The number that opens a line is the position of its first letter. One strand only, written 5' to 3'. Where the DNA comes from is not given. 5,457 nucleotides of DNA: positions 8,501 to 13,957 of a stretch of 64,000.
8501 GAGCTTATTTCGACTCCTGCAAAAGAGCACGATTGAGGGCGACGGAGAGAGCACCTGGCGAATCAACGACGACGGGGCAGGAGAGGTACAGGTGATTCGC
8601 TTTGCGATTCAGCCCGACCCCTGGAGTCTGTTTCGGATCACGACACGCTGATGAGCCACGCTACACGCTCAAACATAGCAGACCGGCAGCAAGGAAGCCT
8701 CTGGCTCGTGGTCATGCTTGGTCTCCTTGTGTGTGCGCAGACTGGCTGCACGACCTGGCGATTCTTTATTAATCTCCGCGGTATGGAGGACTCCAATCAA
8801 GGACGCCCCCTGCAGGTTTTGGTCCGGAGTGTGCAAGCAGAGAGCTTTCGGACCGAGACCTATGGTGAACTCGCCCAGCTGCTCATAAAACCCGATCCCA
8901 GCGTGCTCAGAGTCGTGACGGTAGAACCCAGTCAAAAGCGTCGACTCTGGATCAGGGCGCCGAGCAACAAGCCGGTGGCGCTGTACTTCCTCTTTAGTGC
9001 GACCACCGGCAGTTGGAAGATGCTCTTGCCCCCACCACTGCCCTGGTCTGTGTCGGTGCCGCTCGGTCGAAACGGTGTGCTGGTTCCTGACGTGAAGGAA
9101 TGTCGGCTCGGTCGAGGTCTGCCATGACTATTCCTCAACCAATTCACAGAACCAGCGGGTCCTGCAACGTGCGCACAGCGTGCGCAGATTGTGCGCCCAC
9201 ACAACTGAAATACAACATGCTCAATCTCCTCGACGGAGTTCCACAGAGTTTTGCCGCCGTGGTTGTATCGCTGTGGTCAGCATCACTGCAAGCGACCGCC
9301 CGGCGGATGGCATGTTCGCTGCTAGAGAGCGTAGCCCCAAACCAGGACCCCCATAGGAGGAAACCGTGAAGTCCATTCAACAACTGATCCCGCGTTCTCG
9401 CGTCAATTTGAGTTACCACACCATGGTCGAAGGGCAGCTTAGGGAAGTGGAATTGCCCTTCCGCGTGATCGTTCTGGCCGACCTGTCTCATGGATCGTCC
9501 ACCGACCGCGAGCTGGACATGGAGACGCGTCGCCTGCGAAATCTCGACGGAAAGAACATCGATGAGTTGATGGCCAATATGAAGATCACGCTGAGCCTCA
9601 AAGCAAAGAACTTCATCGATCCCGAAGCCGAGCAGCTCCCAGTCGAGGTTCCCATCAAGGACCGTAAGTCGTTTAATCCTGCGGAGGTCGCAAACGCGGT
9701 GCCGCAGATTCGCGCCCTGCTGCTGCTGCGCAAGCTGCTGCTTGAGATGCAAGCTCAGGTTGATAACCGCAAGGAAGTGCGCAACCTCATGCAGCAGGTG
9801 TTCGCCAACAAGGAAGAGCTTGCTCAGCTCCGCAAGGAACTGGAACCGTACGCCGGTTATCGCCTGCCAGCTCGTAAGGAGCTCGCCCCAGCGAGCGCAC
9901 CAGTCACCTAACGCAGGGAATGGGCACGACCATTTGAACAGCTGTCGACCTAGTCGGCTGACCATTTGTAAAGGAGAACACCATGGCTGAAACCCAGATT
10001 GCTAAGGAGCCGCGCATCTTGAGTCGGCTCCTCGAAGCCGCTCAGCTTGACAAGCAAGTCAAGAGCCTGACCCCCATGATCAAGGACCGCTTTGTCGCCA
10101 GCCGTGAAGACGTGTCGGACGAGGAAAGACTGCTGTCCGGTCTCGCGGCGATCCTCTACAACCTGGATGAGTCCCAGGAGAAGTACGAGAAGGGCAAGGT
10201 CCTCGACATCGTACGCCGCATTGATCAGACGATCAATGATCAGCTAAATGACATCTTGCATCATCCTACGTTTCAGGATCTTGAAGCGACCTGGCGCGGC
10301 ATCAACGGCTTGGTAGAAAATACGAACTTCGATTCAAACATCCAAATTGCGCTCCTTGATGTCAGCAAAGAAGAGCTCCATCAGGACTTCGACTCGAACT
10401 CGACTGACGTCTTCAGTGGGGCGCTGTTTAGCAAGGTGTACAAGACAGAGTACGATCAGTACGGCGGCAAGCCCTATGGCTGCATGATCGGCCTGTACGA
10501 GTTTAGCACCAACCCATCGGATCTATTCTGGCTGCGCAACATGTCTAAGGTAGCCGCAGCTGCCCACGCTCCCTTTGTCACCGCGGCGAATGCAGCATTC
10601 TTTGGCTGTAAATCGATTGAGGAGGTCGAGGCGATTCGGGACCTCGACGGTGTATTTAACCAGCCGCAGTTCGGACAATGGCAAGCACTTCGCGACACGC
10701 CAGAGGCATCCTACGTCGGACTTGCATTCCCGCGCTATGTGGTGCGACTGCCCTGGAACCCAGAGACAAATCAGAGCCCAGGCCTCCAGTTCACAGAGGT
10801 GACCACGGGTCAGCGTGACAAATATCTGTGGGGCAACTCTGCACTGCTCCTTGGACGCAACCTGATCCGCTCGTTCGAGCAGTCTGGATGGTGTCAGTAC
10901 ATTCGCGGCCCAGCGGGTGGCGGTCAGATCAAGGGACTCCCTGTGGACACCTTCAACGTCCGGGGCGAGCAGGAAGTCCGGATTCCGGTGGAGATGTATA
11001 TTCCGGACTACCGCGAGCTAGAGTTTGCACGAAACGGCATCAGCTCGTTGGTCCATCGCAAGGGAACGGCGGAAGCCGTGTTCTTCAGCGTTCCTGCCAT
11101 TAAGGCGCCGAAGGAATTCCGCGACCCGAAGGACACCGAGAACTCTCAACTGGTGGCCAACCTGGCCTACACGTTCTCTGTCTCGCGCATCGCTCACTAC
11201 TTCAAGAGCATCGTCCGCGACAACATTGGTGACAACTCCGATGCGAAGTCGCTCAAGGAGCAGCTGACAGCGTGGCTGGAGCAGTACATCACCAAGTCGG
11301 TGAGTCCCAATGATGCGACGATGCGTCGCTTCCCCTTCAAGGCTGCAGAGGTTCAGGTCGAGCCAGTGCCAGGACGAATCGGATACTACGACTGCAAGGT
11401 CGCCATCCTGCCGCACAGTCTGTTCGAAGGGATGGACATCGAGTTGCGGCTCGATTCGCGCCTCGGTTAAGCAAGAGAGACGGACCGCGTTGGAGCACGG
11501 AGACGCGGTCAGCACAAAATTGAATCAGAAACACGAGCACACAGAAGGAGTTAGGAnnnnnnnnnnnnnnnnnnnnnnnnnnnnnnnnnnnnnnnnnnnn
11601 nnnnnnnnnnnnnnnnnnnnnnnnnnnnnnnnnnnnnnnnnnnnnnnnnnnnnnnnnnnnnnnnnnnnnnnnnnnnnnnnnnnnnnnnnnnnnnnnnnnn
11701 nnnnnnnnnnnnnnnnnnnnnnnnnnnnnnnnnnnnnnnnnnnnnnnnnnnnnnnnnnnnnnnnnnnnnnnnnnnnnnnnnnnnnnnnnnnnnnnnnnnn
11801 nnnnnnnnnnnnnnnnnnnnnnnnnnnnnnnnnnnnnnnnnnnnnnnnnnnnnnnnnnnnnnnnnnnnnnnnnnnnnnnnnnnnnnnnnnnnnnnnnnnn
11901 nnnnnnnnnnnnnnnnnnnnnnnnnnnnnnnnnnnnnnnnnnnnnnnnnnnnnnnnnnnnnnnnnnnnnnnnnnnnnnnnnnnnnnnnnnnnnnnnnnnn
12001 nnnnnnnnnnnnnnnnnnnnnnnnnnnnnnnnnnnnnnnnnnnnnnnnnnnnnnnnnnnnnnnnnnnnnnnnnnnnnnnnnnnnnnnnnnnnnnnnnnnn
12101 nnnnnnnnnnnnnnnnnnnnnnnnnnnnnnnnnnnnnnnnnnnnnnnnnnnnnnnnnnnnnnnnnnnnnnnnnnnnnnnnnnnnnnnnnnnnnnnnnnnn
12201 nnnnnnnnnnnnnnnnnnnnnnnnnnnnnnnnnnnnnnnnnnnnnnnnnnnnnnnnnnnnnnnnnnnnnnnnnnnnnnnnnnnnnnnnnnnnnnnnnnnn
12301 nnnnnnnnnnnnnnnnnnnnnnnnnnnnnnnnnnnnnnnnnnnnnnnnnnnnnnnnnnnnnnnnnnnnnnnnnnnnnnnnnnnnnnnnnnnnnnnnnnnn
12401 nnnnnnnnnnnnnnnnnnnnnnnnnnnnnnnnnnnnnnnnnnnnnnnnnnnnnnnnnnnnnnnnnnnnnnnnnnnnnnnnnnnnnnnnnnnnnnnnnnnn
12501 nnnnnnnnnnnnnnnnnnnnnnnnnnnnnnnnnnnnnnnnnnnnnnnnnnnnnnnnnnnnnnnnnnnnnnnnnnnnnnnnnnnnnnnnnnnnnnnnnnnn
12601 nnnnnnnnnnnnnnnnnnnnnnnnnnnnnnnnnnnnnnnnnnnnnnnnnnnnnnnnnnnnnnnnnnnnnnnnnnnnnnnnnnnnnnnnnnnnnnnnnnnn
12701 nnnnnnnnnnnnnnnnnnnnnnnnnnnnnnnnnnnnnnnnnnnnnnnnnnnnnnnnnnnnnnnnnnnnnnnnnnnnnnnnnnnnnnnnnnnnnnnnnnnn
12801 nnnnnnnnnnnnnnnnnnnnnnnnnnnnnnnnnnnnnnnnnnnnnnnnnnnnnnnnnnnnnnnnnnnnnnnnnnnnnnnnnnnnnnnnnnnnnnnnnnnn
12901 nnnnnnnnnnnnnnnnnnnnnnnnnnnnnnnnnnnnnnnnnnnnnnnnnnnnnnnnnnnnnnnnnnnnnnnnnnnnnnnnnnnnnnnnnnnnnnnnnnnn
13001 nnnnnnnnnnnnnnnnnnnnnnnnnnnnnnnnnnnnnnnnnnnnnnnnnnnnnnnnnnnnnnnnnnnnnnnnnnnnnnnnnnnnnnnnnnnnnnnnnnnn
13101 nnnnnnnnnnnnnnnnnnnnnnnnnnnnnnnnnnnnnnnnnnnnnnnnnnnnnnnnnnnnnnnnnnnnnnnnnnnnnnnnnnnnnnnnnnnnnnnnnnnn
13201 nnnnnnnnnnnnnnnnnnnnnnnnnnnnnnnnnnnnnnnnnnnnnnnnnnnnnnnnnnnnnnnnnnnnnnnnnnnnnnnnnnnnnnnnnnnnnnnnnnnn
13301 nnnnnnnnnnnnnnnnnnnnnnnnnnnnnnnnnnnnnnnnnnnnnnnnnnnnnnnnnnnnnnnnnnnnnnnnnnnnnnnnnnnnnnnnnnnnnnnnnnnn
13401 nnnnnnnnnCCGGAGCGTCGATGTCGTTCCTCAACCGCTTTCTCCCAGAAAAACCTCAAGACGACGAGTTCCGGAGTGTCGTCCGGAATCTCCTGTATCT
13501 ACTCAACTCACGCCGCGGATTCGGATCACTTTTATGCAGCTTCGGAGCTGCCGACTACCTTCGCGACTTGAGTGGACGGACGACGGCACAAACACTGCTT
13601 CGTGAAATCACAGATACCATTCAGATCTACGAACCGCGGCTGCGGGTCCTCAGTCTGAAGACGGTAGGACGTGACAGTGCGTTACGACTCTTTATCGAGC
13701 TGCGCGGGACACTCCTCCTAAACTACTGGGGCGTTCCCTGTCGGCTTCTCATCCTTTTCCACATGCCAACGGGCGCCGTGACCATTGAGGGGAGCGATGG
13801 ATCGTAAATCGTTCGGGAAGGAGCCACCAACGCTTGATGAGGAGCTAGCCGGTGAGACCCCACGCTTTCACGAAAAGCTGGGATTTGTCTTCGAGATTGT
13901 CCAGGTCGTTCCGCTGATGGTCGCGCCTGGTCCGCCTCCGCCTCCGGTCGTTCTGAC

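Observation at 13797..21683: Giant 2.6-kDa-residue protein translationally coupled inside the T6SS baseplate operon: VgrG-like core plus ~1,400-aa disordered tail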

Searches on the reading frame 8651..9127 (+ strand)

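Call 6: search_protein_families(library=pfam, proteins=[window:8651-9127:+], max_evalue=0.01)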
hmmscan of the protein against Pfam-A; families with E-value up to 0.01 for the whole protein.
window:8651-9127:+ (158 aa): 1 family
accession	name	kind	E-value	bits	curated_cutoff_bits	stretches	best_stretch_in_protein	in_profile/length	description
PF22361.2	IglE_N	-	1.2e-21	77.4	26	1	56-136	2-82/84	IglE, N-terminal domain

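Call 9: search_protein_families(library=ncbifam, proteins=[window:8651-9127:+], max_evalue=0.1)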
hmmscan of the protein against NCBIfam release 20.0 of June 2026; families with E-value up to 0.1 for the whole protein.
window:8651-9127:+ (158 aa): 1 family
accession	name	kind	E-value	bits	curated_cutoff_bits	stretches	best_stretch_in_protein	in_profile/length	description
NF041245.1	T6SS_IglE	equivalog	2.8e-12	46.8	75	1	20-133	7-119/131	type VI secretion system lipoprotein IglE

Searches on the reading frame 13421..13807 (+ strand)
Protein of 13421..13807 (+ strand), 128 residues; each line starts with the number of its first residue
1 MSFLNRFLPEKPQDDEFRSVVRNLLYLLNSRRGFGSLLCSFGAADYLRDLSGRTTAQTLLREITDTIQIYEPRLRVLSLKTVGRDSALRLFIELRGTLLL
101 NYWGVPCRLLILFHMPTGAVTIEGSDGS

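Call 6: search_protein_families(library=pfam, proteins=[window:13421-13807:+], max_evalue=0.01)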
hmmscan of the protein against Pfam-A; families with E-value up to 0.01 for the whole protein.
window:13421-13807:+ (128 aa): 1 family
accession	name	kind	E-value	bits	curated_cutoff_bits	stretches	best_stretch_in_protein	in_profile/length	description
PF04965.19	GPW_gp25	-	6.9e-09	35.8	27.2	1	18-99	5-92/96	Baseplate wedge protein gp25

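Call 9: search_protein_families(library=ncbifam, proteins=[window:13421-13807:+], max_evalue=0.1)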
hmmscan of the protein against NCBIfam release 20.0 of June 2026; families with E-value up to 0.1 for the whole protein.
window:13421-13807:+ (128 aa): 1 family
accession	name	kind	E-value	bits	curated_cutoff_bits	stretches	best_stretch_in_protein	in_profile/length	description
TIGR03357.1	VI_zyme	equivalog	2.5e-11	43.3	53.2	1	13-114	23-126/133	type VI secretion system baseplate subunit TssE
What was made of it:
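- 13421..13807 (+): tssE (gp25-like baseplate wedge), overlapped by the giant ORF. Pfam GPW_gp25 E 6.9e-9 and TIGR03357 (calls 6, 9).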
